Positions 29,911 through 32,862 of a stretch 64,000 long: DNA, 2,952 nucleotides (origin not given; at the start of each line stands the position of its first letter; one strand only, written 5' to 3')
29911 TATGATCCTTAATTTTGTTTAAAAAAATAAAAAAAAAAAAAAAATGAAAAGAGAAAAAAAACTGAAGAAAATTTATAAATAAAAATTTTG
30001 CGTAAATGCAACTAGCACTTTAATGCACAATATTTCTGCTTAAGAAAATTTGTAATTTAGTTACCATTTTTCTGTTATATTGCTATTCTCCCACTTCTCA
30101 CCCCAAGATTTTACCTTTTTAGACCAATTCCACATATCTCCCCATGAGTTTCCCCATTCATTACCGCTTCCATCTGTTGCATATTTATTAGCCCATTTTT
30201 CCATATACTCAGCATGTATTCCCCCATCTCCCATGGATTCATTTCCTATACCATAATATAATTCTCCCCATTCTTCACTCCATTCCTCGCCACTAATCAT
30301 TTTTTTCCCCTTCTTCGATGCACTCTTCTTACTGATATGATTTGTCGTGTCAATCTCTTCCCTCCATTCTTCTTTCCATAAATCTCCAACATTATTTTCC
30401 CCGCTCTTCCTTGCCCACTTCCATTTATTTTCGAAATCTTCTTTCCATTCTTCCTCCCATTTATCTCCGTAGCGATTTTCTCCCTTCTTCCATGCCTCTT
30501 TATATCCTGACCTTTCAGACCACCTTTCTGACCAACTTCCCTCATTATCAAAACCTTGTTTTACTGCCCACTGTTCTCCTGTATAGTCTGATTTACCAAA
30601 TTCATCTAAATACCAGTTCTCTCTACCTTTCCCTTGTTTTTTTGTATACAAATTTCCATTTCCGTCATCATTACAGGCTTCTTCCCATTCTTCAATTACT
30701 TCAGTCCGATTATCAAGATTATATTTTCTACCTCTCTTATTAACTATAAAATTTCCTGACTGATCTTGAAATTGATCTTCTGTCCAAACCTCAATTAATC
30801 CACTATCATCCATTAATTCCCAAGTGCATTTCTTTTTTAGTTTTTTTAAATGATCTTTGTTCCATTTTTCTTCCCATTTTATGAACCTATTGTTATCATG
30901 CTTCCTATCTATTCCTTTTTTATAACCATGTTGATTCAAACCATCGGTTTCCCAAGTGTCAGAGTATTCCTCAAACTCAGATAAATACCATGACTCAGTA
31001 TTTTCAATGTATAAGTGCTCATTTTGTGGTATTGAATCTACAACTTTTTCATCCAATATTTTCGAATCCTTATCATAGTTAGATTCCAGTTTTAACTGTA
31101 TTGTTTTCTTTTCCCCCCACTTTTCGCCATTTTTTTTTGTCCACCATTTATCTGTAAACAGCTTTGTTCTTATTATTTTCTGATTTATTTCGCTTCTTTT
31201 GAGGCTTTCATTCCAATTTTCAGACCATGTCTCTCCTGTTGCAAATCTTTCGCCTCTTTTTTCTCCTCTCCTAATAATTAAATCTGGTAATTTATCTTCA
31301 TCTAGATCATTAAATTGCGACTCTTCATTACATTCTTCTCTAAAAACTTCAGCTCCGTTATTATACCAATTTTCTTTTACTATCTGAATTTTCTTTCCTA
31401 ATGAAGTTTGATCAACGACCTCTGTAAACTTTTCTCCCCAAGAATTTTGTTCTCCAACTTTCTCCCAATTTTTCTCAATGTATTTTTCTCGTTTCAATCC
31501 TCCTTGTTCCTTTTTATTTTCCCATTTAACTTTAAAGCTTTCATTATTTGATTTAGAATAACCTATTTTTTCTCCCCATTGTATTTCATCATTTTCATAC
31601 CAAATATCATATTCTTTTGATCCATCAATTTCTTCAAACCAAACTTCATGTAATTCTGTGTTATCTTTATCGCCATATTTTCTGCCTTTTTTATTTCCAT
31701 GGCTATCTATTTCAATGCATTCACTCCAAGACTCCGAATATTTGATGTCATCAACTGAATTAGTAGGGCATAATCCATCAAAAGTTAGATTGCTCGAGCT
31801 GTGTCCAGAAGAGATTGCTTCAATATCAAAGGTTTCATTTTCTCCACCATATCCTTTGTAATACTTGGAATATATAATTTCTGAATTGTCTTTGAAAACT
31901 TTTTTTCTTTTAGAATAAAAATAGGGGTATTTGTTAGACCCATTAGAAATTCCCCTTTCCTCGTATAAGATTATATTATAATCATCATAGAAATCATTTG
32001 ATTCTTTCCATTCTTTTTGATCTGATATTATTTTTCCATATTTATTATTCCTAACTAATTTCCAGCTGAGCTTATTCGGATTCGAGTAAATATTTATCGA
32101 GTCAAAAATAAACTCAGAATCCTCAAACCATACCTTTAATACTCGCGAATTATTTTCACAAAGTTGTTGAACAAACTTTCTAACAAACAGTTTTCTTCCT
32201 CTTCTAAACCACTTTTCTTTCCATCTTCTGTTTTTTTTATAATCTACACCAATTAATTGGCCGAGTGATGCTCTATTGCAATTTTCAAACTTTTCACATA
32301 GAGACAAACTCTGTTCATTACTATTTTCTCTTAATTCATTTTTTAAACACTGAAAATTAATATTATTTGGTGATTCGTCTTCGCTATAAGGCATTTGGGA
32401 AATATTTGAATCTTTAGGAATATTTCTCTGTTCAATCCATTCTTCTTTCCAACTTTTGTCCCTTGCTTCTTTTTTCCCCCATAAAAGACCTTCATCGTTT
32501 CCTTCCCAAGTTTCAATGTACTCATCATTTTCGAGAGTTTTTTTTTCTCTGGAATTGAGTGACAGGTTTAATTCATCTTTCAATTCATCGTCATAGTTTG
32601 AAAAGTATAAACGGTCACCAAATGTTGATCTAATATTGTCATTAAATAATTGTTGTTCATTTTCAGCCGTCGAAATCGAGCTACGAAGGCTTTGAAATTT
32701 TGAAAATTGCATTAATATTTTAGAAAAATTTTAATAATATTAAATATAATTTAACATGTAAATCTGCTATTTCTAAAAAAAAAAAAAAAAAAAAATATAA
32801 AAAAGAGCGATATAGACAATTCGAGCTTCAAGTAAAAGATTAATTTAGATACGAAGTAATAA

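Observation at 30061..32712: Tryptophan-rich acidic/basic tandem-repeat protein with no obvious family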

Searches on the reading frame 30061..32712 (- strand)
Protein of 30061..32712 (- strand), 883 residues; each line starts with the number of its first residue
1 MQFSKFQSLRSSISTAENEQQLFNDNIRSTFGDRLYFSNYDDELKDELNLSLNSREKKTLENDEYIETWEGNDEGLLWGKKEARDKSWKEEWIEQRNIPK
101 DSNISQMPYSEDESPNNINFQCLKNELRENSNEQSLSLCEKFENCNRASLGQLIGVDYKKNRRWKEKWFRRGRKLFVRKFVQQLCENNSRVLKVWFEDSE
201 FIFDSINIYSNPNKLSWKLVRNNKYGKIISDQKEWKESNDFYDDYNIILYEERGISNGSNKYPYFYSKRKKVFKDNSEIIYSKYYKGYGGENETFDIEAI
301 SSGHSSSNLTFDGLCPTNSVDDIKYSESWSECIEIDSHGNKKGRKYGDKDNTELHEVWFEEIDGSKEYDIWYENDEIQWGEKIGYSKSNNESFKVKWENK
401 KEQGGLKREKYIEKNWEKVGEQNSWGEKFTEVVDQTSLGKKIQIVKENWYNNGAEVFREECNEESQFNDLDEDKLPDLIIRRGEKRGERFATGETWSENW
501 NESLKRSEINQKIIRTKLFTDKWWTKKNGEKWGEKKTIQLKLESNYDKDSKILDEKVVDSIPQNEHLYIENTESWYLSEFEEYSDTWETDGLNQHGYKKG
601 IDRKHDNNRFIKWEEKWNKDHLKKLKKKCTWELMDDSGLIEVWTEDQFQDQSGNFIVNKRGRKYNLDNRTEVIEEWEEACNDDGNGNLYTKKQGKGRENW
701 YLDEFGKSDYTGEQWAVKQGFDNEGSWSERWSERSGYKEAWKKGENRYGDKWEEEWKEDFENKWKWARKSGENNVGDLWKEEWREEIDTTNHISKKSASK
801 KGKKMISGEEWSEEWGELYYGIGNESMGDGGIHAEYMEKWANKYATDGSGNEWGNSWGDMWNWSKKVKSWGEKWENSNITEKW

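Call 3: search_protein_families(library=pfam, proteins=[window:30061-32712:-], max_evalue=1)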
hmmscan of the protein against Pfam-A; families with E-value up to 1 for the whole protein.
window:30061-32712:- (883 aa): 0 families

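Call 5: find_homologous_proteins(query=window:30061-32712:-, max_evalue=0.001)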
Query window:30061-32712:- (883 aa): 8 proteins with E <= 0.001 among 6868 candidates.
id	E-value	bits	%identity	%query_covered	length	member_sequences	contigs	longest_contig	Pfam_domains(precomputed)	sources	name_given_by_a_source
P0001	0.0e+0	2002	100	100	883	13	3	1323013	PF28232.1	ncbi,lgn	ncbi:hypothetical protein CPHLJ_7g2820 [Cryptosporidium parvum]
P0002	0.0e+0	1647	83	100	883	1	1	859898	PF28232.1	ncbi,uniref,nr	ncbi:AT hook motif-containing [Cryptosporidium sp. chipmunk genotype I]|uniref:AT hook motif-contain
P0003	0.0e+0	1505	76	100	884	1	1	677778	PF28232.1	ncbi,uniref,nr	ncbi:uncharacterized protein cubi_02955 [Cryptosporidium ubiquitum]|uniref:Uncharacterized protein n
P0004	0.0e+0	1347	70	100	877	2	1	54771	PF28232.1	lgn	-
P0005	0.0e+0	1242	65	100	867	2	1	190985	PF28232.1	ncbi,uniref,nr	ncbi:hypothetical protein OJ253_2299 [Cryptosporidium canis]|uniref:Uncharacterized protein n=1 Tax=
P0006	1.1e-284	966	53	100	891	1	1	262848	-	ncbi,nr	ncbi:putative at hook motif protein [Cryptosporidium felis]|nr:putative at hook motif protein [Crypt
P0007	4.6e-245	834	49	100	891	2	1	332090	PF28232.1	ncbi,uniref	ncbi:hypothetical protein RS030_152345 [Cryptosporidium xiaoi]|uniref:Uncharacterized protein n=1 Ta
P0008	1.7e-240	819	49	100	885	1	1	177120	PF28232.1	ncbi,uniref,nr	ncbi:hypothetical protein FG386_001600 [Cryptosporidium ryanae]|uniref:uncharacterized protein n=1 T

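Call 6: search_solved_structures(query=window:30061-32712:-, max_evalue=1)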
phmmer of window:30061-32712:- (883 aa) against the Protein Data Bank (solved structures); distinct sequences matched with E-value up to 1: 1.
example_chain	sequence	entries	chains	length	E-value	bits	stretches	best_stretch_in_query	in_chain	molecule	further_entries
1wn2_A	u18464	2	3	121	0.59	11.6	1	157-180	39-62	Peptidyl-tRNA hydrolase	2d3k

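Call 24: predict_structure(alignment_id=A1)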
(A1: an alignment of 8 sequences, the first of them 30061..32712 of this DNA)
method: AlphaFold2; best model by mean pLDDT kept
length: 883 residues; sequences in the alignment: 8
mean_pLDDT: 54.1   pTM: 0.35
mean pLDDT of the five models: 54.1, 53.2, 50.5, 45.3, 39.7
residues with pLDDT >= 90: 23; 70-90: 256; 50-70: 205; < 50: 399
segments of 3 or more residues with pLDDT < 50: 1-56, 73-76, 95-154, 203-231, 289-323, 361-423, 545-564, 578-580, 734-764, 774-776, 788-794, 812-883
pLDDT, mean of each block of 10 residues (from residue 1): 26 23 26 26 25 43 71 57 71 44 25 26 27 23 29 54 58 57 59 58 43 44 36 61 74 61 72 80 68 25 22 30 60 75 68 51 37 29 26 36 38 42 54 68 71 64 78 74 76 76 79 80 80 80 48 30 54 64 69 78 67 84 83 85 89 85 86 88 84 82 81 74 63 43 34 42 48 54 52 53 56 43 26 28 32 28 24 24 28
secondary structure, 60 per line:
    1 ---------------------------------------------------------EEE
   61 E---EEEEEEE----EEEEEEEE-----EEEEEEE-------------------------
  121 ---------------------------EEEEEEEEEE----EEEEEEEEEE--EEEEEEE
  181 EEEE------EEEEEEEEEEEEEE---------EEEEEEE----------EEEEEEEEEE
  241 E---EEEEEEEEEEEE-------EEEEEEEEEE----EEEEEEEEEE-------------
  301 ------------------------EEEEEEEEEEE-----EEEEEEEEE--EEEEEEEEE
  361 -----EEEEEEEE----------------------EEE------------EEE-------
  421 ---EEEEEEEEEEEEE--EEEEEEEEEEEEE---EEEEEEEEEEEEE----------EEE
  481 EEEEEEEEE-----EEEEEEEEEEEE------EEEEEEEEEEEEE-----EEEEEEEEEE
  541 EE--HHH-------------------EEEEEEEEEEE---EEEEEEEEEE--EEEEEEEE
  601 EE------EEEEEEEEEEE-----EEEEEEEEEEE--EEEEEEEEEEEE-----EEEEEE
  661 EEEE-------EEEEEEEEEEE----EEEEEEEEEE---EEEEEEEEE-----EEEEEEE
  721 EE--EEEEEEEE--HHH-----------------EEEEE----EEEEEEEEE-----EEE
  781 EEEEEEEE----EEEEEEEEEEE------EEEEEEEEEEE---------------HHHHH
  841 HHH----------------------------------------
elements in order (helices of 4 or more, strands of 3 or more residues): E58-61 E65-71 E76-83 E89-95 E148-157 E162-171 E174-184 E191-204 E214-220 E231-241 E245-256 E264-273 E278-287 E325-335 E341-349 E352-360 E366-373 E396-398 E411-413 E424-436 E439-451 E455-467 E478-489 E495-506 E513-525 E531-542 E567-577 E581-590 E593-602 E609-619 E625-635 E638-649 E655-664 E672-682 E687-696 E700-708 E714-722 E725-732 E755-759 E764-772 E778-788 E793-803 E810-820 H836-843

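Call 27: fold_search(model_id=the predicted structure, library=pdb)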
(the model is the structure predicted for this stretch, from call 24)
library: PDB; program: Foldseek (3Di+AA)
matches with E <= 10: 755; with E <= 0.001: 6
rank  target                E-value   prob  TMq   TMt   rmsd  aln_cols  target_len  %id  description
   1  6vhh_A                1.4e-05  0.89  0.08  0.05  36.5       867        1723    7  Human Teneurin-2 and human Latrophilin-3 binary complex (released 2020-06-03)
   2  8r50_A                2.9e-05  0.82  0.08  0.05  33.0       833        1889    8  Mouse teneurin-3 compact dimer - A1B1 isoform (released 2024-05-08)
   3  9g2h_A                5.1e-05  0.44  0.06  0.05  33.1       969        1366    8  Mouse Teneurin2 dimer variant A1B0 (released 2026-01-21)
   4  8r51_A                5.5e-05  0.80  0.08  0.05  34.0       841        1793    8  Mouse teneurin-3 non-compact subunit - A1B1 isoform (released 2024-05-08)
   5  9fw9_D                7.9e-04  0.96  0.12  0.14  39.2       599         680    9  Cryo-EM structure of the type 1 pilus assembly platform as part of the FimA-bound chaperone-usher pilus complex (FimDH (released 2025-06-04)
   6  9e9r                  9.4e-04  0.93  0.12  0.04  28.2       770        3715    8  The Structure of ApoB100 from Human Low-Density Lipoprotein (released 2024-12-18)
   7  9ea7                  1.1e-03  0.92  0.12  0.04  28.1       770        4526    8  The Structure of ApoB100 from Human Low-Density Lipoprotein (released 2024-12-18)
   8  4q35_A                1.6e-03  0.72  0.10  0.12  34.6       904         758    6  Structure of a membrane protein (released 2014-06-25)
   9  9kn3_A                1.8e-03  0.69  0.10  0.12  31.8       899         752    6  Cryo-EM structure of LptDEM complex from Escherichia coli (released 2025-07-23)
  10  9rpr_A                1.8e-03  0.66  0.10  0.12  34.1       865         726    6  Cryo-EM structure of LptDEM complex containing Shigella flexneri LptE and endogenous E. coli LptD and LptM (released 2025-12-10)
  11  3rfz_B                2.5e-03  0.91  0.12  0.13  36.6       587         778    8  Crystal structure of the FimD usher bound to its cognate FimC:FimH substrate (released 2011-06-01)
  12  9fy9_D                3.5e-03  0.77  0.11  0.14  35.1       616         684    7  Cryo-EM structure of the type 1 chaperone-usher pilus FimD-tip complex (FimDHGFC) - Conformer 1 (released 2025-06-04)
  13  9bdt_A                3.8e-03  0.57  0.11  0.05  32.5       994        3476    8  Apolipoprotein B 100 bound to LDL receptor and legobody (released 2024-12-25)
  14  8h1r_A                4.1e-03  0.33  0.08  0.10  34.9       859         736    8  Crystal structure of LptDE-YifL complex (released 2023-10-25)
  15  9bde_A                4.9e-03  0.72  0.13  0.11  28.3       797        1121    8  Middle Region of Apolipoprotein B 100 bound to Low Density Lipoprotein Receptor (released 2024-12-25)
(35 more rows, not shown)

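Call 28: search_protein_representatives(alignment_id=A1)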
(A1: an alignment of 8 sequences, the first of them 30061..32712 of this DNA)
Query: 8 sequences, 882 profile positions. Proteins with E-value up to 0.001 (for the whole library): 22; up to 1e-10: 17; up to 1e-30: 5. The best 22 are listed.
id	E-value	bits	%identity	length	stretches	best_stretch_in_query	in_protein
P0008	0.0e+00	1368.9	-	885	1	1-882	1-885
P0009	7.6e-232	788.9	-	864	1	8-882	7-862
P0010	1.3e-35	139.6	-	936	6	567-882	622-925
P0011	2.2e-32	128.9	-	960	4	671-881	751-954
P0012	6.1e-32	127.5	-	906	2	320-872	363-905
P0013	8.5e-26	107.1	-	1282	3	664-882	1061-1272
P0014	4.5e-25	104.7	-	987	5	570-882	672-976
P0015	3.8e-24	101.6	-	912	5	673-876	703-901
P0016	7.2e-22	94.1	-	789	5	675-882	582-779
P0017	1.1e-18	83.6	-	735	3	362-774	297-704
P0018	6.2e-16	74.5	-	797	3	324-802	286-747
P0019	1.3e-15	73.4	-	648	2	673-876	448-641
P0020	2.7e-15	72.3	-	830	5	571-879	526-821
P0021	2.9e-14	68.9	-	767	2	326-877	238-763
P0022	1.2e-13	66.9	-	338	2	677-881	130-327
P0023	3.9e-13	65.2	-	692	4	677-881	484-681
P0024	2.8e-11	59.1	-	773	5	681-875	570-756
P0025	5.9e-10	54.7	-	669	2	55-96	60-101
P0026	6.5e-10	54.6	-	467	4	676-875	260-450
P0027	2.5e-09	52.6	-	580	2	715-882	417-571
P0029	1.2e-05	40.4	-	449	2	635-813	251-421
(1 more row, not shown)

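Call 30: list_cluster_members(proteins=[P0009, P0010, P0011, P0012, P0013, P0014, P0015, P0016, P0017, P0018])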
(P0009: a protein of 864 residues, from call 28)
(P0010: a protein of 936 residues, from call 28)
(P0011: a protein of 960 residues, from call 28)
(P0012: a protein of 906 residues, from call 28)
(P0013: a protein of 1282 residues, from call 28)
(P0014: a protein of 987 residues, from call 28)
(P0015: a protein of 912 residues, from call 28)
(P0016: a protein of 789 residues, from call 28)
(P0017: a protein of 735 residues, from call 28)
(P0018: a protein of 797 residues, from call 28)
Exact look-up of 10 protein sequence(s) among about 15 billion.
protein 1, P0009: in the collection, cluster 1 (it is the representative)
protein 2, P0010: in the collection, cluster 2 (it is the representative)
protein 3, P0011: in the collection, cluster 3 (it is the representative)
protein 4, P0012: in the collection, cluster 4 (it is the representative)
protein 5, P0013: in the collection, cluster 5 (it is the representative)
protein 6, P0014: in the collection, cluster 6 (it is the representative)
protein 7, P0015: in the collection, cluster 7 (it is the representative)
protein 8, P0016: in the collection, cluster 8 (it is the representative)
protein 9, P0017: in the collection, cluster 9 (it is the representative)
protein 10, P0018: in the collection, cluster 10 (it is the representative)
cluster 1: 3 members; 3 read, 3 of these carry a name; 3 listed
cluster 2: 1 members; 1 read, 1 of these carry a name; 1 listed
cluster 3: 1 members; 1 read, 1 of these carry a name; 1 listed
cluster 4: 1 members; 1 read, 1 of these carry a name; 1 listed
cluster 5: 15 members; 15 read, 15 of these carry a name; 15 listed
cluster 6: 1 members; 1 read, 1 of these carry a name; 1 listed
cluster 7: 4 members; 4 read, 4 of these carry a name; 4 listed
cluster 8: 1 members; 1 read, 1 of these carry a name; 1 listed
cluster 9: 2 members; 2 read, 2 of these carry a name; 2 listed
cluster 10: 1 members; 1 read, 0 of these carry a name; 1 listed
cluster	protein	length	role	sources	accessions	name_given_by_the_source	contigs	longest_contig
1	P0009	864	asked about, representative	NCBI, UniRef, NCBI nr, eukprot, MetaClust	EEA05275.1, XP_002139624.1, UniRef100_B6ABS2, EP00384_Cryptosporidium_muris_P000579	uncharacterized protein CMU_022800 [Cryptosporidium muris RN66] | Uncharacterized protein n=1 Tax=Cryptosporidium muris (strain RN66) TaxID=441375 ... | XP_002139624.1 hypothetical protein [Cryptosporidium muris RN66]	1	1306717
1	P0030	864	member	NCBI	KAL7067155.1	hypothetical protein ACR3K2_24710 [Cryptosporidium serpentis]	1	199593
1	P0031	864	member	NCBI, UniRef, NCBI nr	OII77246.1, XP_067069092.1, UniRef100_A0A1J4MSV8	hypothetical protein cand_019560 [Cryptosporidium andersoni] | Uncharacterized protein n=1 Tax=Cryptosporidium andersoni TaxID=117008 ...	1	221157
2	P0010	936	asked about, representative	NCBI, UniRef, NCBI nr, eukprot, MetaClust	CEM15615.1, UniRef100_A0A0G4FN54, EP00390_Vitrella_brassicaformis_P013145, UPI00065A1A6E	unnamed protein product [Vitrella brassicaformis CCMP3155] | Uncharacterized protein n=2 Tax=Vitrella brassicaformis TaxID=1169539 ... | CEM15615.1 unnamed protein product [Vitrella brassicaformis CCMP3155]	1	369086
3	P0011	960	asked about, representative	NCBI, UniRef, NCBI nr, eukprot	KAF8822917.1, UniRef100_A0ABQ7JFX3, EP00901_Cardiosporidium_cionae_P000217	hypothetical protein IE077_002057 [Cardiosporidium cionae] | Uncharacterized protein n=1 Tax=Cardiosporidium cionae TaxID=476202 RepID=A0ABQ7JFX3_9APIC | KAF8822917.1 hypothetical protein IE077_002057 [Cardiosporidium cionae]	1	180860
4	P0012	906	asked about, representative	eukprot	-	GHVS01057884.1.p1 GENE.GHVS01057884.1~~GHVS01057884.1.p1 ORF type:complete len:907 ...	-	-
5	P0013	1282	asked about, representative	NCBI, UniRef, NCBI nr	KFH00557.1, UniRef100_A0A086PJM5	putative at hook motif protein [Toxoplasma gondii VAND] | Putative at hook motif protein n=1 Tax=Toxoplasma gondii VAND TaxID=933077 ...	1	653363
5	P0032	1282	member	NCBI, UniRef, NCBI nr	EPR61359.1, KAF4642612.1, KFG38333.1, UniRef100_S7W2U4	hypothetical protein TGGT1_206640 [Toxoplasma gondii GT1] | At hook motif protein n=4 Tax=Toxoplasma gondii TaxID=5811 RepID=S7W2U4_TOXGG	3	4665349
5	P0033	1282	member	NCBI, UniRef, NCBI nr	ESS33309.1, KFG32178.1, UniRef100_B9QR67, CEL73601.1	putative at hook motif protein [Toxoplasma gondii GAB2-2007-GAL-DOM2] | AT hook motif-containing protein n=7 Tax=Toxoplasma gondii TaxID=5811 RepID=B9QR67_TOXGV | putative at hook motif protein [Toxoplasma gondii VEG]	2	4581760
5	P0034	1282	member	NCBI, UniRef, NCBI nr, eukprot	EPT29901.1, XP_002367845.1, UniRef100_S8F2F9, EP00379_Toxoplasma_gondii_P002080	hypothetical protein TGME49_206640 [Toxoplasma gondii ME49] | At hook motif protein n=1 Tax=Toxoplasma gondii (strain ATCC 50611 / Me49) TaxID=508771 ... | XP_002367845.1 hypothetical protein TGME49_206640 [Toxoplasma gondii ME49]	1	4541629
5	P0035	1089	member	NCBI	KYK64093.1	putative at hook motif protein, partial [Toxoplasma gondii TgCatPRC2]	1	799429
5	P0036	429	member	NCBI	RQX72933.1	putative at hook motif protein, partial [Toxoplasma gondii CAST]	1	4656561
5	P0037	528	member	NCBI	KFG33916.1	putative at hook motif protein, partial [Toxoplasma gondii p89]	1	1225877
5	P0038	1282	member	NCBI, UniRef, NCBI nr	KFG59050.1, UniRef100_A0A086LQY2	putative at hook motif protein [Toxoplasma gondii RUB] | Putative at hook motif protein n=1 Tax=Toxoplasma gondii RUB TaxID=935652 ...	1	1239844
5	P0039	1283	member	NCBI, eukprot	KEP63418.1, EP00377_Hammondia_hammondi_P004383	UNVERIFIED_CONTAM: hypothetical protein HHA_206640 [Hammondia hammondi] | XP_008886000.1 hypothetical protein HHA_206640 [Hammondia hammondi]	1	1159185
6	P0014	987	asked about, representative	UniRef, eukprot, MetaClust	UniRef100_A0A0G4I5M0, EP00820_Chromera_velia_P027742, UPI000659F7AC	Uncharacterized protein n=1 Tax=Chromera velia CCMP2878 TaxID=1169474 ... | Cvel_11216.t1-p1 / transcript=Cvel_11216.t1 / gene=Cvel_11216 / ... | status=active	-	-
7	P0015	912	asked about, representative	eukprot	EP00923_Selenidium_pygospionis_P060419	GHVN01106327.1.p1 GENE.GHVN01106327.1~~GHVN01106327.1.p1 ORF type:complete len:913 ...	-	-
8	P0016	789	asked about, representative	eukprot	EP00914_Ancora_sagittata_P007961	GHVO01015704.1.p1 GENE.GHVO01015704.1~~GHVO01015704.1.p1 ORF type:complete len:790 ...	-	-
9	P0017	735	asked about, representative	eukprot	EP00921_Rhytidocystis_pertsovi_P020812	GHVQ01033174.1.p1 GENE.GHVQ01033174.1~~GHVQ01033174.1.p1 ORF type:complete len:736 ...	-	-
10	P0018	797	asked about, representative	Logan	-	-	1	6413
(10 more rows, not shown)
